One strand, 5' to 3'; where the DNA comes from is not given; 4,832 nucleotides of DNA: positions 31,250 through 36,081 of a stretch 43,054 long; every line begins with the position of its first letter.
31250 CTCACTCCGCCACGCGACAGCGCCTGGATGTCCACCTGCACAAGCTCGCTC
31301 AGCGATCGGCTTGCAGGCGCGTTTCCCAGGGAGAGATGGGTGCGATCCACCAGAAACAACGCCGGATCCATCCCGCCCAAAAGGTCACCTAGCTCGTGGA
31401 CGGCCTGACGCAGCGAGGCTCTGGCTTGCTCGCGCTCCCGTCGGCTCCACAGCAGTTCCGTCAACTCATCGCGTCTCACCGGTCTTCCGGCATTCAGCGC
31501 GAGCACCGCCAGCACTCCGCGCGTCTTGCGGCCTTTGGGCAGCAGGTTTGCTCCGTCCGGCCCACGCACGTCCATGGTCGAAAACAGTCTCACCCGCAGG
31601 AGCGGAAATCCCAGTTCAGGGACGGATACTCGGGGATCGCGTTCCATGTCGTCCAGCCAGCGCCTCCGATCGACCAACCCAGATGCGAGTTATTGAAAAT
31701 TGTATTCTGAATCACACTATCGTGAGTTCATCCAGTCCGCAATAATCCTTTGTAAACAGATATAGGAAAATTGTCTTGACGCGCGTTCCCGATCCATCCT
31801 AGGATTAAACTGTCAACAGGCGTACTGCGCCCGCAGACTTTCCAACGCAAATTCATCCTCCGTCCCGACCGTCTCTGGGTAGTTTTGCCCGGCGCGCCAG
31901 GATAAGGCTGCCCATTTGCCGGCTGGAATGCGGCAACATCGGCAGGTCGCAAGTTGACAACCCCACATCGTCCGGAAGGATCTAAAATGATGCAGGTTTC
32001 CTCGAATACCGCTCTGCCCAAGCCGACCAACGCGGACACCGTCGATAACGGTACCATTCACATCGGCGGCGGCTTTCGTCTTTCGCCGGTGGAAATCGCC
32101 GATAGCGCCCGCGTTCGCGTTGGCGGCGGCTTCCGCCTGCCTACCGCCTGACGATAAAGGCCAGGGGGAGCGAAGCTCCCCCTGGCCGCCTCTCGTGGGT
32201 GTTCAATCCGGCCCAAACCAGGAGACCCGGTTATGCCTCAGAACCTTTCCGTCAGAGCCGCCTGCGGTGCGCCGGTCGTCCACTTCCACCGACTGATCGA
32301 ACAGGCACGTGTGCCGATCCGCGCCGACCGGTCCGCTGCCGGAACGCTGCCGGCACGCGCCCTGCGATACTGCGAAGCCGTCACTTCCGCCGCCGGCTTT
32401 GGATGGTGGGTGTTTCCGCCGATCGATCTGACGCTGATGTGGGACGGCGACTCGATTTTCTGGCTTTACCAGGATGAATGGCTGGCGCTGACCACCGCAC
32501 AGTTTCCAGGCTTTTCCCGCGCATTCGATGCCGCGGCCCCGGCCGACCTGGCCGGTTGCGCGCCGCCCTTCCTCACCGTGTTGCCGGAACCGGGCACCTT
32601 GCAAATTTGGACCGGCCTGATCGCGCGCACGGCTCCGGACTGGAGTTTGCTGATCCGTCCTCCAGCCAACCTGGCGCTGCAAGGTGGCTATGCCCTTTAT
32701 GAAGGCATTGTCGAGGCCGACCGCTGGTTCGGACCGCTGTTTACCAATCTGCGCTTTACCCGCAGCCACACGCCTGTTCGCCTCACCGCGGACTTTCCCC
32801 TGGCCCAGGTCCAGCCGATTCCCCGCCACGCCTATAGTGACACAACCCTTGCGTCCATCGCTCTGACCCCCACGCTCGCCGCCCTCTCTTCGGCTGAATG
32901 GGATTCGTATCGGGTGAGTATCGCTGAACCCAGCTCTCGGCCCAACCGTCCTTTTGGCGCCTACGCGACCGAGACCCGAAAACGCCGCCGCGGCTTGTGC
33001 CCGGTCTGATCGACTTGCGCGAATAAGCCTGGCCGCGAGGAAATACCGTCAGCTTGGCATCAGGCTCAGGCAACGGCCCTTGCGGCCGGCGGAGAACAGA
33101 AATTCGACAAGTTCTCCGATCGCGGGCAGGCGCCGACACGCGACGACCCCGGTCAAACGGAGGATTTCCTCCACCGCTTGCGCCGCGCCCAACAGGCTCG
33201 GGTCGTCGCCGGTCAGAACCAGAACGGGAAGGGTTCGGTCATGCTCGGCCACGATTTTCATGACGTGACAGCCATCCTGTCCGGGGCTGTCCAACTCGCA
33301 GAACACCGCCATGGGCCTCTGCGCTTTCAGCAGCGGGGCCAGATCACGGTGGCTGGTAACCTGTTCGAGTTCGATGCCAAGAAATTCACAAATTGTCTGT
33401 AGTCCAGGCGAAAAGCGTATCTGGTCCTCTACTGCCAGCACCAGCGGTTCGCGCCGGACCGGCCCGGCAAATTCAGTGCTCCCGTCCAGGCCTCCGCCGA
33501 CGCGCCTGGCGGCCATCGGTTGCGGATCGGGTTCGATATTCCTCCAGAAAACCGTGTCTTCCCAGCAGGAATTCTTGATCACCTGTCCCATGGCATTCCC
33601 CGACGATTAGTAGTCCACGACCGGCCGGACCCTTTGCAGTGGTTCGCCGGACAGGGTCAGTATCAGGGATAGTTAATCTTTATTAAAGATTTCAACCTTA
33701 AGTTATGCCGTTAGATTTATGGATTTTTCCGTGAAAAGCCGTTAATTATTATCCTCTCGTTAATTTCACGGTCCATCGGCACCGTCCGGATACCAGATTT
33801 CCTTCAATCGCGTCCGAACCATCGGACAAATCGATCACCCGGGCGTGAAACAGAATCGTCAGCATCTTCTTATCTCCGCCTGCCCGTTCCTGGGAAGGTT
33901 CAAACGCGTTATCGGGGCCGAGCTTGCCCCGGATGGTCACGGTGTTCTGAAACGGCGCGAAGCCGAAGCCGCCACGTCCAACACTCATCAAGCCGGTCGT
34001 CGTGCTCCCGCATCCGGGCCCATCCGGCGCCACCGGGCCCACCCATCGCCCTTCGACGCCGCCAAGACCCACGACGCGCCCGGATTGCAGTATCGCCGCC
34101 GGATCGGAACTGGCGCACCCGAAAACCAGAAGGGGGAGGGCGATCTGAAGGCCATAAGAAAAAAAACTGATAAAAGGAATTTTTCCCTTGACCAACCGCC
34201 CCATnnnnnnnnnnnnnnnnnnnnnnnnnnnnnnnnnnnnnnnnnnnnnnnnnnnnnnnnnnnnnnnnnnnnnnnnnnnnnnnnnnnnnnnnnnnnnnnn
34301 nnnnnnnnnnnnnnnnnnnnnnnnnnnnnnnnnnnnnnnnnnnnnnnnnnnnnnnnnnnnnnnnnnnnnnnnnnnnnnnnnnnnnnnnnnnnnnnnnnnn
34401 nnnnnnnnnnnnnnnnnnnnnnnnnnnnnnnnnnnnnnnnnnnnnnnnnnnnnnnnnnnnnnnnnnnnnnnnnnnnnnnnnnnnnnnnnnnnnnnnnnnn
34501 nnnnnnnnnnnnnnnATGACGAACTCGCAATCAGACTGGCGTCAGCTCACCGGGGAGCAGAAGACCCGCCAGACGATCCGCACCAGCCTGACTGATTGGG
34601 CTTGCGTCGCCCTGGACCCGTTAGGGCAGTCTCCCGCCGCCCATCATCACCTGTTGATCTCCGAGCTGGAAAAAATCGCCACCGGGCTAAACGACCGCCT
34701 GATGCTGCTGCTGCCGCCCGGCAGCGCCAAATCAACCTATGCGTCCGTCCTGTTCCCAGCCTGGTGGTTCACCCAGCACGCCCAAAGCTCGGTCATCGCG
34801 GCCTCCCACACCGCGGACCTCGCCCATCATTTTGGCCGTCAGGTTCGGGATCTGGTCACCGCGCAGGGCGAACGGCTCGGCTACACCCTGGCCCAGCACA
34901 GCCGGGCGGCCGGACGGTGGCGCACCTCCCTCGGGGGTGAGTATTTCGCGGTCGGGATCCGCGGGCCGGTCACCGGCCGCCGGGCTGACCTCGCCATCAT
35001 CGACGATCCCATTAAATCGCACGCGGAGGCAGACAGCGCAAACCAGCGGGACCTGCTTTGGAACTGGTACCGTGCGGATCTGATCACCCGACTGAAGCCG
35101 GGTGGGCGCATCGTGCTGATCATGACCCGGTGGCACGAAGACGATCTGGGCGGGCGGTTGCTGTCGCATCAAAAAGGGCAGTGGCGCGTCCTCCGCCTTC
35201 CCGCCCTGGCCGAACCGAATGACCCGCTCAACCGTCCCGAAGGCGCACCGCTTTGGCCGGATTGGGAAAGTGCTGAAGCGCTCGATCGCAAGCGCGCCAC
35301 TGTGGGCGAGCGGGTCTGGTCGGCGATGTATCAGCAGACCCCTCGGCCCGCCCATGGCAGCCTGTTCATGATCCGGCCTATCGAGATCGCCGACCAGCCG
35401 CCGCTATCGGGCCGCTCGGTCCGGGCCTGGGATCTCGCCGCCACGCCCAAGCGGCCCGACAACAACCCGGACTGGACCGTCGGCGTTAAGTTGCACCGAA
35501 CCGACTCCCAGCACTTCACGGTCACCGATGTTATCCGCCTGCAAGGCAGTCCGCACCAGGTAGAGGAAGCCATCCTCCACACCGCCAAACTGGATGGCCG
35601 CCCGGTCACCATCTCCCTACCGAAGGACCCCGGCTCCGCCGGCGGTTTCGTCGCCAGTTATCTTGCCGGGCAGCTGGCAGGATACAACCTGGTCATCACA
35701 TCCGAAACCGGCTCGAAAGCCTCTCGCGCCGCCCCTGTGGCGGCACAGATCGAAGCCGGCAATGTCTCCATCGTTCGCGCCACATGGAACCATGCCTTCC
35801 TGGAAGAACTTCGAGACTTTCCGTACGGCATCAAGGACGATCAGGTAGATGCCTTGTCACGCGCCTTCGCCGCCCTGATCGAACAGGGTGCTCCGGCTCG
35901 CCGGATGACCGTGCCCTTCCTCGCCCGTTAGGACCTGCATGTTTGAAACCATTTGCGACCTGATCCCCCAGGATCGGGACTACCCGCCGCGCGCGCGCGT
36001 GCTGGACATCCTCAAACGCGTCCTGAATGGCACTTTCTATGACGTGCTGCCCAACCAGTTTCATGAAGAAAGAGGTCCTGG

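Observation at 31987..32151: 54-aa ORF encoding a peptide with a duplicated [IV]-x-[IV]-GGGFRL-[SP]-[PT] motif: candidate RiPP-like precursor or signalling peptide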

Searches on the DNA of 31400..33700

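Call 36: search_rna_families(source=window, start=31400, end=33700, threshold=evalue, max_evalue=1)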
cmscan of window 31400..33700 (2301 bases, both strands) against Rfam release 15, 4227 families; matches with E-value up to 1: 0.
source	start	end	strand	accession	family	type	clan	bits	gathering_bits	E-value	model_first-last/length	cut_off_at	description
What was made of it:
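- There is no Rfam element (call 36).
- Tried and rejected: Rfam found no RNA family in 31400-33700 (call 36).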

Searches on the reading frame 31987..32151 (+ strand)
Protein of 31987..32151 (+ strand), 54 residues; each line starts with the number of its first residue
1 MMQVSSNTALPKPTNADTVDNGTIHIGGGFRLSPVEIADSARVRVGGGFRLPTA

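Call 3: search_protein_families(library=pfam, proteins=[window:31987-32151:+], max_evalue=0.01)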
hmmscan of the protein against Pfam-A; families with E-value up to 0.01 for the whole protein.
window:31987-32151:+ (54 aa): 0 families

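Call 4: search_protein_families(library=ncbifam, proteins=[window:31987-32151:+], max_evalue=0.1)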
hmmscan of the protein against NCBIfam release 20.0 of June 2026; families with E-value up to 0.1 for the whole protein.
window:31987-32151:+ (54 aa): 0 families

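Call 5: find_homologous_proteins(query=window:31987-32148:+, max_evalue=10)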
Query seq(54 aa) (54 aa): 3 proteins with E <= 10 among 6 candidates.
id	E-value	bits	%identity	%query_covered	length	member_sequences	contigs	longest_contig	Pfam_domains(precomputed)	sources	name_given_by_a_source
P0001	9.8e-28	111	100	100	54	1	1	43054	-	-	-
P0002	1.7e-12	64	64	100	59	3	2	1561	-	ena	-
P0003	5.4e-9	53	55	98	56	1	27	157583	-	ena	-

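Call 8: find_encoding_contigs(protein=P0003, flank=8000, max_places=8)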
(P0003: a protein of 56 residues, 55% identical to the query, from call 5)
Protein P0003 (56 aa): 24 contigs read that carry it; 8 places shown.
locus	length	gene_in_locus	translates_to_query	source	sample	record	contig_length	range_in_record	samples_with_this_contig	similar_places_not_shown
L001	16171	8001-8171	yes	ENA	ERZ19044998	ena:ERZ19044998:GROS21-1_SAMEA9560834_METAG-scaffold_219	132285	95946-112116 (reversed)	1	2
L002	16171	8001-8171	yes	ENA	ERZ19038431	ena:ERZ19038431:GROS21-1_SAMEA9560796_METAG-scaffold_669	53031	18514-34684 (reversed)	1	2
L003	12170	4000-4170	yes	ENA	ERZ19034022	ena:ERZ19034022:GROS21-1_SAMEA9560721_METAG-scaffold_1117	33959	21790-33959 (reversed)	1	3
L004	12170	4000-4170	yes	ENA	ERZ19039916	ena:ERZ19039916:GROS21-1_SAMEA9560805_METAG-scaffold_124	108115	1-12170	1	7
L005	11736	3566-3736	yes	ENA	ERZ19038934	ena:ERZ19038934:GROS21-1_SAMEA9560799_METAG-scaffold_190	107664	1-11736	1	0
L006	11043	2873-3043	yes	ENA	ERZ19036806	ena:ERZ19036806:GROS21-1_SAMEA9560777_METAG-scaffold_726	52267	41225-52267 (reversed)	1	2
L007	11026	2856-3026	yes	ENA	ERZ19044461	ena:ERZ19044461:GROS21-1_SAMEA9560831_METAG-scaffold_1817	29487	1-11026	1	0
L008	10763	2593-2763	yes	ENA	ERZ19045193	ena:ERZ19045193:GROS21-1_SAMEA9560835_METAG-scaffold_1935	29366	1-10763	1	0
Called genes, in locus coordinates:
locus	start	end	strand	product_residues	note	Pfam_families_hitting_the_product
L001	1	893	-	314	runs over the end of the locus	PF00126:HTH_1, PF03466:LysR_substrate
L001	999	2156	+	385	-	PF02515:CoA_transf_3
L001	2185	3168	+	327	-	PF00682:HMGL-like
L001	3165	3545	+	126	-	PF00903:Glyoxalase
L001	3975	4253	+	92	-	PF01527:HTH_Tnp_1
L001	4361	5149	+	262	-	PF13276:HTH_21, PF00665:rve, PF13683:rve_3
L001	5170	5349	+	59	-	PF13683:rve_3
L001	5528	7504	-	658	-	PF03704:BTAD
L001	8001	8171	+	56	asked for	-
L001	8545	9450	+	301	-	PF19541:DUF6065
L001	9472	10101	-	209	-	-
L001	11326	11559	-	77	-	-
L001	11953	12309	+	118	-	PF17289:Terminase_6C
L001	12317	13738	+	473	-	PF05133:SPP1_portal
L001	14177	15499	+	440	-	-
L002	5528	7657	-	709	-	PF03704:BTAD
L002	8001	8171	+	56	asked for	-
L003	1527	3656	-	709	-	PF03704:BTAD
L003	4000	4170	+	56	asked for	-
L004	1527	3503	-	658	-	PF03704:BTAD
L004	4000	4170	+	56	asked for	-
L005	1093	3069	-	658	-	PF03704:BTAD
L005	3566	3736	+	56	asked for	-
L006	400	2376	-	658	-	PF03704:BTAD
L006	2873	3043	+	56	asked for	-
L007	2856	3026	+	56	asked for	-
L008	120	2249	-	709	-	PF03704:BTAD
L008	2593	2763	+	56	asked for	-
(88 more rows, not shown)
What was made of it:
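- On SARP regulators, for the 714-aa neighbour: Homologues carry a precomputed PF03704 assignment (call 8).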

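Call 63: search_protein_families(library=padloc, proteins=[window:31987-32151:+], max_evalue=0.01)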
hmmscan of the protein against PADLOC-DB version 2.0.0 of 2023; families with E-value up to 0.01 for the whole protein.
window:31987-32151:+ (54 aa): 0 families

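Call 71: find_homologous_proteins(query=A6, max_evalue=1)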
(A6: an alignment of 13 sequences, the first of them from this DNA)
Query A6 (13 sequences) (54 aa, profile of the alignment): 581 proteins with E <= 1 among 8000 candidates; the best 120 are listed.
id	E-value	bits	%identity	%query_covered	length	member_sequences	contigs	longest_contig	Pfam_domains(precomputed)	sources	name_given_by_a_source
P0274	1.4e-35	139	54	69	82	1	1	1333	-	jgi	jgi:N6-adenosine-specific RNA methylase IME4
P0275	4.0e-34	134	53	67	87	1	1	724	-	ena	-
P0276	2.5e-33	131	47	98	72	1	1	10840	-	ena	-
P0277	3.4e-32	128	45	98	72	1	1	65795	-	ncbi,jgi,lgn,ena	jgi:hypothetical protein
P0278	2.1e-30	122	57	69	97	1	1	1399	-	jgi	jgi:hypothetical protein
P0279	4.1e-29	118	55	70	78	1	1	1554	-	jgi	jgi:hypothetical protein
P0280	2.1e-28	116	66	70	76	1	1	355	-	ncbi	-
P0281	3.6e-28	115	59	69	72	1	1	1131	-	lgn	-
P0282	4.4e-28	115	59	72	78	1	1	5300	-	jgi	jgi:hypothetical protein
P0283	1.7e-26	110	57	85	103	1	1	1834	-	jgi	jgi:hypothetical protein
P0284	2.2e-26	109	55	70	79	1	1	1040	-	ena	-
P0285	8.7e-26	107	47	70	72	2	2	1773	-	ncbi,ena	-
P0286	1.7e-25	106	47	70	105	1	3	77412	-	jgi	jgi:hypothetical protein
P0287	1.1e-23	101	44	96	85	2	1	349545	-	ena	-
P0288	1.1e-23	101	57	69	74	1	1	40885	-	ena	-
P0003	5.6e-21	92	55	98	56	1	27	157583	-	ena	-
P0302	5.0e-20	89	49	94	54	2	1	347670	-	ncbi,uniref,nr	ncbi:hypothetical protein [Acidisphaera sp. S103]|uniref:hypothetical protein n=1 Tax=Acidisphaera s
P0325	1.2e-17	81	49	98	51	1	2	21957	-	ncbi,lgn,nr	ncbi:MAG: hypothetical protein P4L90_15655 [Rhodopila sp.]|nr:hypothetical protein [Rhodopila sp.]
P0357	2.0e-16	77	40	96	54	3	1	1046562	-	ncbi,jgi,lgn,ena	jgi:hypothetical protein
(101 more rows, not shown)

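Call 84: list_cluster_members(proteins=[P0302, P0325, P0357, P0277])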
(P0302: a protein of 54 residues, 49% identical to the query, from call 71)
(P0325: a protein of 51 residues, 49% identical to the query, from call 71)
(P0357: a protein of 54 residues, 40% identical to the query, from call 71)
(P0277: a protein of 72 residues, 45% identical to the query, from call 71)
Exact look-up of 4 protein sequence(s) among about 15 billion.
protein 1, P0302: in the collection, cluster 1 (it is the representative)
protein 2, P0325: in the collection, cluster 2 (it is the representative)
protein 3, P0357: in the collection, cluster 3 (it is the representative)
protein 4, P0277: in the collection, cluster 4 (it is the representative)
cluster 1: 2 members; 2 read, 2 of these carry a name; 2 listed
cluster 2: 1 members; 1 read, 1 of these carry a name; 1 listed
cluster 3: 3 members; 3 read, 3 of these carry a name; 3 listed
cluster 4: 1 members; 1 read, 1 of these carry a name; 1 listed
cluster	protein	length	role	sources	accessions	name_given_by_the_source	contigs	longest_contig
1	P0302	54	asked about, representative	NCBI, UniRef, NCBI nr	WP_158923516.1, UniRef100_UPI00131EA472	hypothetical protein [Acidisphaera sp. S103] | hypothetical protein n=1 Tax=Acidisphaera sp. S103 TaxID=1747223 RepID=UPI00131EA472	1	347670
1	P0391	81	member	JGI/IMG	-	hypothetical protein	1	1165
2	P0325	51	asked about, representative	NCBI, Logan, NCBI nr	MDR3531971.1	MAG: hypothetical protein P4L90_15655 [Rhodopila sp.] | hypothetical protein [Rhodopila sp.]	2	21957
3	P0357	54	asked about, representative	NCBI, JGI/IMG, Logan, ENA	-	hypothetical protein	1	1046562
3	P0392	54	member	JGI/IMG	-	hypothetical protein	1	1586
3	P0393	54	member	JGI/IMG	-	hypothetical protein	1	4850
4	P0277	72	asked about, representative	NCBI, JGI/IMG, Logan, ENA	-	hypothetical protein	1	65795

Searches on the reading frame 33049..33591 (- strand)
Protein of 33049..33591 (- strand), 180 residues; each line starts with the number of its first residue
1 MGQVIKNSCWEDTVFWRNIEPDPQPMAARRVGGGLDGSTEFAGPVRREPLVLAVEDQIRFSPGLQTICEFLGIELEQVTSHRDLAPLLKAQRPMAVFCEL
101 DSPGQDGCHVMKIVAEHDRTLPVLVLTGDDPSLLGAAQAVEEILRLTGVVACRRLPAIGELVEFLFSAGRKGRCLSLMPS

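Call 3: search_protein_families(library=pfam, proteins=[window:33049-33591:-], max_evalue=0.01)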
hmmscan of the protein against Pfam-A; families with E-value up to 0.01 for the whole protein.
window:33049-33591:- (180 aa): 2 families
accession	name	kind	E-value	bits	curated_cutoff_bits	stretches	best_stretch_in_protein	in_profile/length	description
PF00072.30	Response_reg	-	8.5e-08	32.8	30.2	1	51-130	1-80/111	Response regulator receiver domain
PF06490.17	FleQ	-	0.00013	22.7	22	1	51-138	2-85/108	Flagellar regulatory protein FleQ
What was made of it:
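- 33049..33591 (-): Stand-alone receiver-domain protein of 180 aa, convergent with DUF6065. Pfam Response_reg, E = 8.5e-8 (call 3).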

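Call 4: search_protein_families(library=ncbifam, proteins=[window:33049-33591:-], max_evalue=0.1)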
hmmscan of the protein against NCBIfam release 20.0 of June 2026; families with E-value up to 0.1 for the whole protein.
window:33049-33591:- (180 aa): 10 families
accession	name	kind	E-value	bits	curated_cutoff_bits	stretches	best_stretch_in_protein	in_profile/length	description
NF007969.0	PRK10693.1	equivalog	0.00012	21.2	329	1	51-130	10-89/337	two-component system response regulator RssB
NF007928.2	PRK10643.1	equivalog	0.00043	20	330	1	51-130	3-82/216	two-component system response regulator PmrA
NF047793.1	ResRegPgtA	equivalog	0.0008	18.3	650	1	72-129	29-86/414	two-component system response regulator PgtA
NF007663.1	PRK10336.1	equivalog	0.0025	17.6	345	1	51-131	3-83/219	quorum sensing response regulator transcription factor QseB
NF008078.0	PRK10816.1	equivalog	0.0042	16.6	336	1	51-129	3-81/223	two-component system response regulator PhoP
NF045505.1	RR_RssB_Pseudo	equivalog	0.013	14.6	700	1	86-129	43-86/394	two-component system response regulator RssB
NF006900.1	PRK09390.1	equivalog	0.018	14.6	255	1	53-129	9-85/203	response regulator FixJ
NF007005.1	PRK09468.1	equivalog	0.018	14.5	331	1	51-128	6-83/237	osmolarity response regulator transcription factor OmpR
TIGR01818.1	ntrC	equivalog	0.024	13.4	558.6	1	64-139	14-88/463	nitrogen regulation protein NR(I)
NF041946.1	LuxO_transreg_Vib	equivalog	0.024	13.4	800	1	55-129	3-77/463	quorum-sensing sigma-54 dependent transcriptional regulator LuxO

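Call 62: search_protein_families(library=phrogs, proteins=[window:33049-33591:-], max_evalue=0.001)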
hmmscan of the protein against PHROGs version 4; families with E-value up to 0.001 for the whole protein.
window:33049-33591:- (180 aa): 2 families
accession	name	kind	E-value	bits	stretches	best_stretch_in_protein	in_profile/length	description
phrog_731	-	unknown function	2.9e-06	27.8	1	51-130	4-83/227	-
phrog_5982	-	unknown function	7.4e-05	21.8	1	50-130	870-951/1030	-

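Call 63: search_protein_families(library=padloc, proteins=[window:33049-33591:-], max_evalue=0.01)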
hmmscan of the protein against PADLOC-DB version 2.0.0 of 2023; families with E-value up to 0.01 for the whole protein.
window:33049-33591:- (180 aa): 0 families

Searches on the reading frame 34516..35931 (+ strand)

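Call 3: search_protein_families(library=pfam, proteins=[window:34516-35931:+], max_evalue=0.01)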
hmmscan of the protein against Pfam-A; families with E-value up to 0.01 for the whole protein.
window:34516-35931:+ (471 aa): 2 families
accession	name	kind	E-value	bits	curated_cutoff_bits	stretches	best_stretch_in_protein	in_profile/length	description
PF17289.8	Terminase_6C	-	1.4e-15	58.1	22.6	1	304-452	2-153/155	Terminase RNaseH-like domain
PF03237.21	Terminase_6N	-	4.1e-13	49.9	22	1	63-279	1-203/215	Terminase large subunit, T4likevirus-type, N-terminal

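Call 62: search_protein_families(library=phrogs, proteins=[window:34516-35931:+], max_evalue=0.001)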
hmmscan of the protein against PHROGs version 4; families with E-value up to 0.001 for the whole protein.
window:34516-35931:+ (471 aa): 7 families
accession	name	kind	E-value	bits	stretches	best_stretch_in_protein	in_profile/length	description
phrog_38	-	head and packaging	7.1e-92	310.3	1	36-463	283-712/760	terminase large subunit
phrog_979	-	head and packaging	1.4e-48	167.1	1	277-461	409-606/642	terminase large subunit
phrog_4758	-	head and packaging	3.2e-48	165.2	1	40-233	38-238/243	terminase large subunit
phrog_12171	-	head and packaging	8.8e-28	97.6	1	360-457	1-98/110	terminase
phrog_5573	-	head and packaging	3.2e-22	80.2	1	218-450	7-230/250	terminase large subunit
phrog_30251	-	head and packaging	2.2e-18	66.9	1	60-284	56-285/799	terminase large subunit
phrog_9453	-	head and packaging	4.7e-18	66.6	1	277-457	6-213/233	terminase large subunit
